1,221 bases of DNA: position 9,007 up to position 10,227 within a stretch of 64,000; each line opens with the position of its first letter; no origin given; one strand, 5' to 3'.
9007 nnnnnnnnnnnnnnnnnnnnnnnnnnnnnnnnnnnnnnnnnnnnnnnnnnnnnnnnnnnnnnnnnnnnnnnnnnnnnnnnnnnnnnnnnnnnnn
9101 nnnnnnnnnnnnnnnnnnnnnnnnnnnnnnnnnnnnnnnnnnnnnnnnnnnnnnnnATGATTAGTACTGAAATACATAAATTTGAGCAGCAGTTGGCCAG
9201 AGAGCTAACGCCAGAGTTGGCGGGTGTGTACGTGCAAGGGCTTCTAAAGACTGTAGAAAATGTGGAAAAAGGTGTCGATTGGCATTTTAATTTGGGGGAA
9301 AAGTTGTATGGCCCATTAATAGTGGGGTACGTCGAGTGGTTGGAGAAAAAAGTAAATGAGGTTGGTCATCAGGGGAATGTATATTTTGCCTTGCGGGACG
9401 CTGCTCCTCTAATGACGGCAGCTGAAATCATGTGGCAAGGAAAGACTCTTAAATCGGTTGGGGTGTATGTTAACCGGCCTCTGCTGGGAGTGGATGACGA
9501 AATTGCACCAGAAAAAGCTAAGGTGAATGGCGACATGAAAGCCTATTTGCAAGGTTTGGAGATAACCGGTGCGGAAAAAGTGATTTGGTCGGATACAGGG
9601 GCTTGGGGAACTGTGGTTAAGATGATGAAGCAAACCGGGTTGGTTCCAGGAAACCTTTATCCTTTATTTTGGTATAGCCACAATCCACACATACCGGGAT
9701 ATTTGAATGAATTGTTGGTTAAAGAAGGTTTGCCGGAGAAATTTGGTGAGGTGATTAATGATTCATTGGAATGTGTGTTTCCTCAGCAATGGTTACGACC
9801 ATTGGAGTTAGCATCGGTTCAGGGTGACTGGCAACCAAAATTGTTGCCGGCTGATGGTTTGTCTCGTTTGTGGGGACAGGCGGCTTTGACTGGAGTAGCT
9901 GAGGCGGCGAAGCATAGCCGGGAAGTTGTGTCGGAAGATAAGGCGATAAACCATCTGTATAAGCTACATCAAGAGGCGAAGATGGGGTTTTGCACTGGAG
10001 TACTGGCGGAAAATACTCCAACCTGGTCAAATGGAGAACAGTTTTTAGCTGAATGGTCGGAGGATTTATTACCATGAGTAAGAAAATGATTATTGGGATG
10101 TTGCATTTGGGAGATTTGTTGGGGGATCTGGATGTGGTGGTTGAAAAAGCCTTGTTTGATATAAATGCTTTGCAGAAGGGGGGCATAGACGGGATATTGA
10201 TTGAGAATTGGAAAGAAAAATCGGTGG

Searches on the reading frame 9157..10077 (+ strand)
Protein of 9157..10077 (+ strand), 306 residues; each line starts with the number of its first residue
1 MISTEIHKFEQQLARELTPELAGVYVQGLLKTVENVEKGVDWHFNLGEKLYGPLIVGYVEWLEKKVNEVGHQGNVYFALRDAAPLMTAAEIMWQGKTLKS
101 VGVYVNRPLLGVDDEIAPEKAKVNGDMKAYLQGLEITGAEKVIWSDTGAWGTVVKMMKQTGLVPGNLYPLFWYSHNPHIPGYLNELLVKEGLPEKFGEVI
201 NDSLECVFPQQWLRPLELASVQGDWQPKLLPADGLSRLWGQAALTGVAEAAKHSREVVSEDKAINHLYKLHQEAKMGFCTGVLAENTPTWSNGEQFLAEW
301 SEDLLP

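Call 7: search_protein_families(library=pfam, proteins=[window:9157-10077:+], max_evalue=0.01)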
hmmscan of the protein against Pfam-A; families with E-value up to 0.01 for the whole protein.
window:9157-10077:+ (306 aa): 0 families

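Call 12: find_homologous_proteins(query=window:9157-10074:+)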
Query window:9157-10074:+ (306 aa): 62 proteins with E <= 0.001 among 1657 candidates.
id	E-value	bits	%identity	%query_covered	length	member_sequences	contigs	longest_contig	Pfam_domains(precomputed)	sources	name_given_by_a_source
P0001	1.1e-206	703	100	100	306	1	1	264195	-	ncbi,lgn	-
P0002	4.9e-169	580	83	100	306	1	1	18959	-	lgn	-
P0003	3.4e-104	367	55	99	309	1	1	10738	-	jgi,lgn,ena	-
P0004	1.7e-99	351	53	100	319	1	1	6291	-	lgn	-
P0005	9.3e-99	349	53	100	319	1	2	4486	-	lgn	-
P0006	1.2e-96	342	55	89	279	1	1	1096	-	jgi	jgi:hypothetical protein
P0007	1.4e-95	338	53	100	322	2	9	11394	-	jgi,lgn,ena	-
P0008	4.7e-95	337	54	99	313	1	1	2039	-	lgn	-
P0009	2.4e-94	334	50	99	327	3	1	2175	-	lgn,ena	-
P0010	1.4e-93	332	54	99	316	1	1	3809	-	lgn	-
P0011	2.2e-93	331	51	100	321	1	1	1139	-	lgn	-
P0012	6.2e-93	330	50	100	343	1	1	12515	-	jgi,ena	-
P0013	7.8e-93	329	52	100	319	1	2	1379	-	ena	-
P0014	1.3e-92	329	49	99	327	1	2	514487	-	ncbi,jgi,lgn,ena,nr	ncbi:MAG TPA: hypothetical protein VKC54_01600 [Patescibacteria group bacterium]|nr:hypothetical pro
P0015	3.7e-92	327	51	100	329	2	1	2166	-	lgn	-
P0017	1.1e-91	326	48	99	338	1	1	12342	-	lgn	-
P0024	8.6e-87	309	48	99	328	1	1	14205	-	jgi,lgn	jgi:hypothetical protein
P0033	1.7e-83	299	48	100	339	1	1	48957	-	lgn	-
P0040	4.1e-80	287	47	99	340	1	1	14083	-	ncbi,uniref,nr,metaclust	ncbi:hypothetical protein A2154_05180 [Candidatus Gottesmanbacteria bacterium RBG_16_43_7]|uniref:Un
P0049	1.3e-71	260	42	98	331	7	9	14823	-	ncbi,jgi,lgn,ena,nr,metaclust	ncbi:MAG: hypothetical protein UU25_C0009G0009 [Microgenomates group bacterium GW2011_GWB1_40_9]|nr:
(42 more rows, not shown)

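Call 13: search_protein_families(library=ncbifam, proteins=[window:9157-10077:+], max_evalue=0.01)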
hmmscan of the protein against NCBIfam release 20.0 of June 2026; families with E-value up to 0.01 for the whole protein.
window:9157-10077:+ (306 aa): 0 families

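Call 16: find_related_loci(query=A1, collection=genome_contigs, flank=4000)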
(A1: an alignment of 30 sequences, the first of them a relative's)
Query A1 (306 aa) in genome_contigs; peptide patterns used: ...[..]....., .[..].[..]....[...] (x = any residue, [..] = any of these).
31 stretches matched a pattern; 19 encode a relative of the query (tblastn E <= 1e-3); 19 distinct loci.
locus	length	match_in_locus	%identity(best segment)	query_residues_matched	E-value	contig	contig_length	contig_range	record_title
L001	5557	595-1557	48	2-306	2e-90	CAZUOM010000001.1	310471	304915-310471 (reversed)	MAG TPA_asm: uncultured Gammaproteobacteria bacterium isolate binchicken_co341_72 genome assembly, contig: NODE_1_length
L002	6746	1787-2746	46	2-306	3e-82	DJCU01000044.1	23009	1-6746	MAG TPA_asm: Candidatus Gottesmanbacteria bacterium UBA5942 UBA5942_contig_349, whole genome shotgun sequence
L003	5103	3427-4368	42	6-306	7e-78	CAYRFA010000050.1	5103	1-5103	MAG TPA_asm: uncultured Gammaproteobacteria bacterium isolate SRP050083_co2_70 genome assembly, contig: NODE_15558_lengt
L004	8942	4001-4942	44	6-306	2e-77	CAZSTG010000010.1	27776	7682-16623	MAG TPA_asm: uncultured Gammaproteobacteria bacterium isolate SRP294416_co1_745 genome assembly, contig: NODE_3090_lengt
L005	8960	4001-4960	45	2-306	5e-83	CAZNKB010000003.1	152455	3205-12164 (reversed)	MAG TPA_asm: uncultured Gammaproteobacteria bacterium isolate SRP173033_co3_60 genome assembly, contig: NODE_42_length_1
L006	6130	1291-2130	41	33-305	7e-63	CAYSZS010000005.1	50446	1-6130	MAG TPA_asm: uncultured Gammaproteobacteria bacterium isolate SRP050083_co1_18 genome assembly, contig: NODE_172_length_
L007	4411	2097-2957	33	1-304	2e-43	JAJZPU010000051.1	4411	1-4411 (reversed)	MAG: bacterium isolate SKS1.bin17 NODE_35497_length_4411_cov_2.943744, whole genome shotgun sequence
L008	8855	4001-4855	34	10-304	7e-43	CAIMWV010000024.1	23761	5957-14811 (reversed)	MAG: Candidatus Staskawiczbacteria bacterium isolate AlinenSediments_bin-0833 genome assembly, contig: bin-0833:24/35, w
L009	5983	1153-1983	34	7-304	2e-42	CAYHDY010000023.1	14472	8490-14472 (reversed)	MAG TPA_asm: uncultured Gammaproteobacteria bacterium isolate ERP119702_co1_211 genome assembly, contig: NODE_5050_lengt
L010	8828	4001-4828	34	8-304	1e-42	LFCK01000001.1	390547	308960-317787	MAG: Parcubacteria bacterium C7867-001 C7867_00003, whole genome shotgun sequence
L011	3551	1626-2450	33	13-304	3e-41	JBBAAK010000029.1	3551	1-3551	MAG: Candidatus Gracilibacteria bacterium isolate SO_2017_GW3_40 scaffold_12357_c1_OW296A_2017, whole genome shotgun seq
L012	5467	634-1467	33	7-305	2e-38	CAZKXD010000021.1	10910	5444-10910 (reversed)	MAG TPA_asm: uncultured Candidatus Saccharibacteria bacterium isolate binchicken_co251_982 genome assembly, contig: NODE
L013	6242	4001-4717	34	45-304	4e-36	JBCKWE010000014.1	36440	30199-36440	Legionellaceae bacterium isolate SLM_LV1_30a-M11 Node_14_length_36440_cov_69.511904, whole genome shotgun sequence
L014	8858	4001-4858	32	2-304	2e-35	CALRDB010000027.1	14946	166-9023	MAG: Candidatus Nomurabacteria bacterium isolate MaH-04nov19-108 genome assembly, contig: MaH-04nov19-C10391, whole geno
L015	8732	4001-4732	33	44-305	9e-34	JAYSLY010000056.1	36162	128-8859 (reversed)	MAG: bacterium isolate GFS_10512 GFS_10512_55, whole genome shotgun sequence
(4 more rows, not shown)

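Call 23: find_related_loci(query=A1, collection=metagenome_contigs, flank=3500)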
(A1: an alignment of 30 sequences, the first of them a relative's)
Query A1 (306 aa) in metagenome_contigs; peptide patterns used: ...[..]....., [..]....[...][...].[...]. (x = any residue, [..] = any of these).
67 stretches matched a pattern; 31 encode a relative of the query (tblastn E <= 1e-3); 31 distinct loci.
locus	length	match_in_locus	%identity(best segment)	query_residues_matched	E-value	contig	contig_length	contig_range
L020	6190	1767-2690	55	4-306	1e-102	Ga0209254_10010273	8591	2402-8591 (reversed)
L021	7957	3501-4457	53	2-306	5e-100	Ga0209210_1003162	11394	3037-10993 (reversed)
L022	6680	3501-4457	50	2-306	8e-98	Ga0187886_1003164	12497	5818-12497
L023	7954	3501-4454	49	3-306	2e-97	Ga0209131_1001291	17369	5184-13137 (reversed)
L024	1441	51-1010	50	1-306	6e-102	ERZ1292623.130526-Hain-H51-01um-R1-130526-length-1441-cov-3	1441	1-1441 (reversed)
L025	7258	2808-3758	48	2-306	3e-91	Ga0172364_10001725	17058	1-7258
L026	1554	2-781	53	51-306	2e-91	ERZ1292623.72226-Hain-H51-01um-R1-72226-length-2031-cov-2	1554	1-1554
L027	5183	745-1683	47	4-306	3e-86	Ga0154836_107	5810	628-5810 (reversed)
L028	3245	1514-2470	46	2-306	8e-87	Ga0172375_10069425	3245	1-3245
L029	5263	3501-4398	57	2-306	7e-84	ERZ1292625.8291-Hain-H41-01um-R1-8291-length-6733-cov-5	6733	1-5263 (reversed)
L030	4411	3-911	49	19-306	4e-83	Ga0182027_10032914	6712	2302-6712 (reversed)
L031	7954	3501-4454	49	3-306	2e-82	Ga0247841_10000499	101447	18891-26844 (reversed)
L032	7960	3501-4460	46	2-306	3e-82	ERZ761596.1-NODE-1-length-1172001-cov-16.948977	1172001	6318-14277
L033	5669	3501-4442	42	6-306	9e-78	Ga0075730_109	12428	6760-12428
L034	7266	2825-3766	42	6-306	9e-78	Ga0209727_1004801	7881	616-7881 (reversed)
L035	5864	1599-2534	42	1-306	3e-69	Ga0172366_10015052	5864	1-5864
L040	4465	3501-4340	36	2-304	1e-46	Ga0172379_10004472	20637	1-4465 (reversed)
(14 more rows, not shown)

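Call 35: predict_structure(alignment_id=A1)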
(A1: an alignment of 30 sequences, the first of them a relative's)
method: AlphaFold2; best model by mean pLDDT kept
length: 306 residues; sequences in the alignment: 30
mean_pLDDT: 91.7   pTM: 0.92
mean pLDDT of the five models: 91.7, 91.0, 90.5, 90.2, 90.1
residues with pLDDT >= 90: 230; 70-90: 61; 50-70: 15; < 50: 0
segments of 3 or more residues with pLDDT < 50: none
pLDDT, mean of each block of 10 residues (from residue 1): 86 88 88 90 96 97 98 96 97 97 92 68 74 94 91 94 95 96 97 95 88 91 91 95 98 84 96 92 90 93 94
secondary structure, 60 per line:
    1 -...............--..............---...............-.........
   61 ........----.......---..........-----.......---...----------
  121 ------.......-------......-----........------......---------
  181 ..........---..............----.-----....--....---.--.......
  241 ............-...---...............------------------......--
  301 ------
elements in order: H2-16 H19-32 H36-50 H52-68 E73-79 H83-92 E98-104 H127-133 E141-146 H152-159 E166-171 H182-190 H194-207 E218-221 E224-227 H234-252 H260-274 H293-298

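Call 38: fold_search(model_id=the predicted structure, library=pdb)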
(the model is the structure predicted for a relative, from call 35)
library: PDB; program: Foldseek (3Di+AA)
matches with E <= 10: 1003; with E <= 0.001: 6
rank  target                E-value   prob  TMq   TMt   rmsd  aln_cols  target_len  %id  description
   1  8a0c_B                7.8e-06  1.00  0.44  0.14  11.1       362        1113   12  Capsular polysaccharide synthesis multienzyme in complex with CMP (released 2023-04-26)
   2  8a0m_C                1.9e-05  1.00  0.48  0.15  11.2       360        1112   11  Capsular polysaccharide synthesis multienzyme in complex with capsular polymer fragment (released 2023-04-26)
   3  8a0m_B                2.0e-05  1.00  0.46  0.17  10.8       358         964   14  Capsular polysaccharide synthesis multienzyme in complex with capsular polymer fragment (released 2023-04-26)
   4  8a0m_D                3.1e-05  1.00  0.45  0.17  10.7       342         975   15  Capsular polysaccharide synthesis multienzyme in complex with capsular polymer fragment (released 2023-04-26)
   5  8a0c_A                5.6e-05  1.00  0.45  0.14  11.4       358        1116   12  Capsular polysaccharide synthesis multienzyme in complex with CMP (released 2023-04-26)
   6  8a0m_A                6.6e-05  1.00  0.46  0.15  11.4       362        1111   12  Capsular polysaccharide synthesis multienzyme in complex with capsular polymer fragment (released 2023-04-26)
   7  7shg_A                2.3e-03  1.00  0.48  0.28  11.5       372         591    9  Polysaccharide ribofuranosyl transferase from Thermobacillus composti (released 2022-03-02)
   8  7shg_B                5.4e-03  1.00  0.48  0.27   8.4       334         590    9  Polysaccharide ribofuranosyl transferase from Thermobacillus composti (released 2022-03-02)
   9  7epe                  6.2e-02  0.20  0.17  0.14  23.0       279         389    9  Crystal structure of mGlu2 bound to NAM563 (released 2021-06-23)
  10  5x4h                  6.9e-02  0.60  0.25  0.18  11.2       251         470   12  The crystal structure of Pyrococcus furiosus RecJ (wild-type) (released 2018-02-14)
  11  3upd                  6.9e-02  0.41  0.20  0.18  14.0       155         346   12  2.9 Angstrom Crystal Structure of Ornithine Carbamoyltransferase (ArgF) from Vibrio vulnificus (released 2011-12-07)
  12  7e15_D                6.9e-02  0.41  0.23  0.17  12.0       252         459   11  Protein ternary complex working for DNA replication initiation (released 2021-10-06)
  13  5x4j                  6.9e-02  0.35  0.22  0.16  13.5       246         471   13  The crystal structure of Pyrococcus furiosus RecJ (Zn-soaking) (released 2018-02-14)
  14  9ou6_A                7.6e-02  0.28  0.20  0.20  13.9       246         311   10  Crystal Structure of Salmonella FraB Deglycase, Crystal Form 1 (released 2025-08-06)
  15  9flz_B                8.1e-02  0.51  0.25  0.23  15.0       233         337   12  Alcohol dehydrogenase (released 2025-06-11)
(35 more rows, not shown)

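Call 40: find_encoding_contigs(protein=P0002, flank=4000, max_places=2)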
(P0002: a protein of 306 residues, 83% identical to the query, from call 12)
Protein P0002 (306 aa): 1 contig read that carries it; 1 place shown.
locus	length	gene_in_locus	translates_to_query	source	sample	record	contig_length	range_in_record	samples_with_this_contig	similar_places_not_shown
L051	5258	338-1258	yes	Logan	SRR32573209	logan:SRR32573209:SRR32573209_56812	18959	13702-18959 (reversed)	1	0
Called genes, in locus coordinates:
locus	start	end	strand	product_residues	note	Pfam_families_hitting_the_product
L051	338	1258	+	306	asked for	-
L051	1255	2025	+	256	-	PF03437:BtpA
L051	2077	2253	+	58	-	PF01588:tRNA_bind (weak)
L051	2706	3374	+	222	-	-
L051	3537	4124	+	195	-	-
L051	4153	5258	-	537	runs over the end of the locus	PF13231:PMT_2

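Call 41: find_encoding_contigs(protein=P0014, flank=3000, max_places=1)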
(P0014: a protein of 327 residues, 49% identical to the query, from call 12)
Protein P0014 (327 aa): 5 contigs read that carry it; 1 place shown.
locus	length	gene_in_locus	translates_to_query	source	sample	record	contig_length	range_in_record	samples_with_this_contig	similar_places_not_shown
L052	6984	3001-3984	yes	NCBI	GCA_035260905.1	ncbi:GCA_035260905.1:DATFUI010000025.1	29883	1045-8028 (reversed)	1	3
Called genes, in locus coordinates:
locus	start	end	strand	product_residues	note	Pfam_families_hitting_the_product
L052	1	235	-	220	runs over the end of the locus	-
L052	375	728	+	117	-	PF01588:tRNA_bind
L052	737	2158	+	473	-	PF00587:tRNA-synt_2b, PF03129:HGTP_anticodon, PF09180:ProRS-C_1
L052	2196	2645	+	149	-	-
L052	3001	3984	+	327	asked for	-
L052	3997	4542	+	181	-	PF00583:Acetyltransf_1 (weak), PF08445:FR47 (weak)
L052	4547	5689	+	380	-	PF04389:Peptidase_M28 (weak), PF01546:Peptidase_M20, PF07687:M20_dimer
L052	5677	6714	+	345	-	PF01636:APH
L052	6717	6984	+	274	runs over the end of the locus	PF00459:Inositol_P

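Call 44: find_encoding_contigs(protein=P0004, flank=2500, max_places=1)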
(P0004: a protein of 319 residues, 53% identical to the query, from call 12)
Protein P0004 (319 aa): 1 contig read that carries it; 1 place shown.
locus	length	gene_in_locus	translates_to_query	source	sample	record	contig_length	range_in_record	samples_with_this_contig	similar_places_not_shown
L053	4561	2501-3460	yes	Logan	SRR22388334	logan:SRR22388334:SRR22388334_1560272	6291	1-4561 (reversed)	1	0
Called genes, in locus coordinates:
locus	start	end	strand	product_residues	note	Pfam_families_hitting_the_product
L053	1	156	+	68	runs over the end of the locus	-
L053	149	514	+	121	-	-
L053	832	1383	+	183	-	PF00583:Acetyltransf_1, PF08445:FR47 (faint)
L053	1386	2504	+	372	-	PF04389:Peptidase_M28, PF05343:Peptidase_M42 (faint), PF01546:Peptidase_M20, PF07687:M20_dimer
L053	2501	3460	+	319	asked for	-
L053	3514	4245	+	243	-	PF03437:BtpA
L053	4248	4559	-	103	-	?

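Call 45: find_encoding_contigs(protein=P0017, flank=2500, max_places=1)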
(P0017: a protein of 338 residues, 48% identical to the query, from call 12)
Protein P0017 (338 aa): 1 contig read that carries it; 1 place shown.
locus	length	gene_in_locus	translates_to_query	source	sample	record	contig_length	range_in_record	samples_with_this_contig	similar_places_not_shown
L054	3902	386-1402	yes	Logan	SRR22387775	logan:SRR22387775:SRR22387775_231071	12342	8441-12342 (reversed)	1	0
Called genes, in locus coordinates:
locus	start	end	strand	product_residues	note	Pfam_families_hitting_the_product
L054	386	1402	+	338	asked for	-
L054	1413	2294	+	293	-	PF03437:BtpA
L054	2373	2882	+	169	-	PF01936:NYN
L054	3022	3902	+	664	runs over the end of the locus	PF03485:Arg_tRNA_synt_N, PF00750:tRNA-synt_1d, PF05746:DALR_1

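Call 46: find_encoding_contigs(protein=P0024, flank=2500, max_places=1)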
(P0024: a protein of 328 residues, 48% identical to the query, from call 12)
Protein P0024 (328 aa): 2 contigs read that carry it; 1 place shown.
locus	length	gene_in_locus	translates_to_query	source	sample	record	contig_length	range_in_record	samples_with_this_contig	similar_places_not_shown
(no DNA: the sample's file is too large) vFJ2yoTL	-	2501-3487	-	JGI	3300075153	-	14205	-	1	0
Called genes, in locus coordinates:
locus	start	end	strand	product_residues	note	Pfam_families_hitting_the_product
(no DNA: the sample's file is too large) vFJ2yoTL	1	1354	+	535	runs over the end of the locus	?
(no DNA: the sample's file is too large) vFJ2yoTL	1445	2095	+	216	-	-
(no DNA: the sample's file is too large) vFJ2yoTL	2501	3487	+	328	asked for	-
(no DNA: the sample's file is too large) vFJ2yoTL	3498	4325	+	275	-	PF03437:BtpA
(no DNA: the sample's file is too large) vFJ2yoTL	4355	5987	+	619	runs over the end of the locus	PF03485:Arg_tRNA_synt_N (weak), PF00750:tRNA-synt_1d, PF05746:DALR_1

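Call 47: find_encoding_contigs(protein=P0033, flank=2500, max_places=1)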
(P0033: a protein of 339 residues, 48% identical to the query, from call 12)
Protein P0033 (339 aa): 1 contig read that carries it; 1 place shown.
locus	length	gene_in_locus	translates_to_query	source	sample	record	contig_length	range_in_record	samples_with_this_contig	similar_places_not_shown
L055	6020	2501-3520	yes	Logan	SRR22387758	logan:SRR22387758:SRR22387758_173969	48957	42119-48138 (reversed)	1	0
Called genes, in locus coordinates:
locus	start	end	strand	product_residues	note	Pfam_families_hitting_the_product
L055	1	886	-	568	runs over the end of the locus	?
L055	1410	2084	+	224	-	-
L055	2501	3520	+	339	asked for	-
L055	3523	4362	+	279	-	PF03437:BtpA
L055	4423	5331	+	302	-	PF02729:OTCace_N, PF00185:OTCace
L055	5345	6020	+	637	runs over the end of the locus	PF03485:Arg_tRNA_synt_N, PF00750:tRNA-synt_1d, PF05746:DALR_1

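Call 48: find_encoding_contigs(protein=P0040, flank=2500, max_places=1)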
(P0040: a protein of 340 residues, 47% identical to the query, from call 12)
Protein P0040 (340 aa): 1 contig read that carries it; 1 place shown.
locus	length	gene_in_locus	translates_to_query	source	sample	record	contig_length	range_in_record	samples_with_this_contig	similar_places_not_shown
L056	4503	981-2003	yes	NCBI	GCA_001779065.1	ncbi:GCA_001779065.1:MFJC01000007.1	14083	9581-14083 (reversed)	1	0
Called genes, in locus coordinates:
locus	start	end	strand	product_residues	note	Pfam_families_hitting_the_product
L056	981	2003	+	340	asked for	-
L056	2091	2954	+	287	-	PF03437:BtpA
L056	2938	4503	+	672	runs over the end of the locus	PF03485:Arg_tRNA_synt_N (weak), PF00750:tRNA-synt_1d, PF05746:DALR_1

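Call 49: find_encoding_contigs(protein=P0049, flank=2500, max_places=1)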
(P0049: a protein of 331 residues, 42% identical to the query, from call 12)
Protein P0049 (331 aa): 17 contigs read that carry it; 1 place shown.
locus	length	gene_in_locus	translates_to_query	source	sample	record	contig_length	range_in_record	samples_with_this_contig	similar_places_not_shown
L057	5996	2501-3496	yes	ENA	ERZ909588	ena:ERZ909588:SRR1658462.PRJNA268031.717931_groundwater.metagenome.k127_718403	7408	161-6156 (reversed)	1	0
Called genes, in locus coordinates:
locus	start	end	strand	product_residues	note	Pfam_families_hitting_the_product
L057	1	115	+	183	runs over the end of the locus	PF00156:Pribosyltran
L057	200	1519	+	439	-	PF08281:Sigma70_r4_2 (faint)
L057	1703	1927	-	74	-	-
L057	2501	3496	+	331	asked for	-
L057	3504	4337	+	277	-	PF03437:BtpA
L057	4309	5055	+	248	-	PF03483:B3_4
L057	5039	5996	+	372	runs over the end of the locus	?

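Call 75: search_protein_families(library=pfam, proteins=[L035:3393-4991:+, L020:3813-5468:+, L001:2413-2931:+, L001:2986-4878:+, L004:6076-7824:+], max_evalue=0.001)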
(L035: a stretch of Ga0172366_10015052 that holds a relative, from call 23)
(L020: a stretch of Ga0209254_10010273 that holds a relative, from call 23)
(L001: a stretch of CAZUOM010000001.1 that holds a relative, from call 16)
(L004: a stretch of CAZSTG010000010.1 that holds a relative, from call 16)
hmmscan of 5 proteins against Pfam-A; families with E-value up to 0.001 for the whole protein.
L035:3393-4991:+ (532 aa): 5 families
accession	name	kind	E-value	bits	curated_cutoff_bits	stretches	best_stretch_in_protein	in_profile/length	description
PF05746.21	DALR_1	-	1.5e-37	128.7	22.3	1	416-532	1-117/117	DALR anticodon binding domain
PF03485.21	Arg_tRNA_synt_N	-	9.4e-23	81.1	21.5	1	5-94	2-85/85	Arginyl tRNA synthetase N terminal domain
PF00750.26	tRNA-synt_1d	-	5.9e-17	62.1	23.3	2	231-384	142-302/349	tRNA synthetases class I (R), catalytic domain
PF09334.17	tRNA-synt_1g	-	5.3e-05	22.6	20.1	0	359-398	325-365/391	tRNA synthetases class I (M)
PF01921.24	tRNA-synt_1f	-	0.00055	19.4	27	0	323-402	241-323/360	tRNA synthetases class I (K)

L020:3813-5468:+ (551 aa): 3 families
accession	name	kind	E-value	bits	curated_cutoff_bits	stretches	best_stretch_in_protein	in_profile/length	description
PF00750.26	tRNA-synt_1d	-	2.4e-86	290.3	23.3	1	86-421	7-349/349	tRNA synthetases class I (R), catalytic domain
PF05746.21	DALR_1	-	7.9e-34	116.7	22.3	1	435-551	1-117/117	DALR anticodon binding domain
PF03485.21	Arg_tRNA_synt_N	-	6.2e-14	52.8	21.5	1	7-72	13-85/85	Arginyl tRNA synthetase N terminal domain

L001:2413-2931:+ (172 aa): 1 family
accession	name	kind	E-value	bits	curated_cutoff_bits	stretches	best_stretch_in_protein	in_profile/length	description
PF01936.24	NYN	-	2e-13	51.5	24.2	1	11-152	5-141/145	NYN domain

L001:2986-4878:+ (630 aa): 3 families
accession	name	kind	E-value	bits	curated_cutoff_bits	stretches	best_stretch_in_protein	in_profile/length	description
PF05746.21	DALR_1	-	8.9e-31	106.8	22.3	1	515-630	1-117/117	DALR anticodon binding domain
PF00750.26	tRNA-synt_1d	-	9.8e-29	100.8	23.3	1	125-496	2-344/349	tRNA synthetases class I (R), catalytic domain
PF03485.21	Arg_tRNA_synt_N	-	1.5e-16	61.2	21.5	1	6-69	2-68/85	Arginyl tRNA synthetase N terminal domain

L004:6076-7824:+ (582 aa): 3 families
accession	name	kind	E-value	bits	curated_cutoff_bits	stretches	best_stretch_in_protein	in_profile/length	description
PF00750.26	tRNA-synt_1d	-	1.2e-33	117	23.3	1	99-434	15-348/349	tRNA synthetases class I (R), catalytic domain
PF05746.21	DALR_1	-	8.8e-29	100.4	22.3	1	449-582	1-117/117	DALR anticodon binding domain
PF03485.21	Arg_tRNA_synt_N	-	3.8e-06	27.9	21.5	0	58-76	69-85/85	Arginyl tRNA synthetase N terminal domain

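Call 82: list_cluster_members(proteins=[P0001])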
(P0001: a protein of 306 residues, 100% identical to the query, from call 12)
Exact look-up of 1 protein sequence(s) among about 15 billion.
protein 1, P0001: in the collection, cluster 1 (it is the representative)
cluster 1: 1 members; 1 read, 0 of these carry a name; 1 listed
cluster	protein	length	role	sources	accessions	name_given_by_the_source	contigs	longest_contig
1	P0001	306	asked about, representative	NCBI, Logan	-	-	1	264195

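Call 83: find_encoding_contigs(protein=P0001, flank=1000, max_places=2)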
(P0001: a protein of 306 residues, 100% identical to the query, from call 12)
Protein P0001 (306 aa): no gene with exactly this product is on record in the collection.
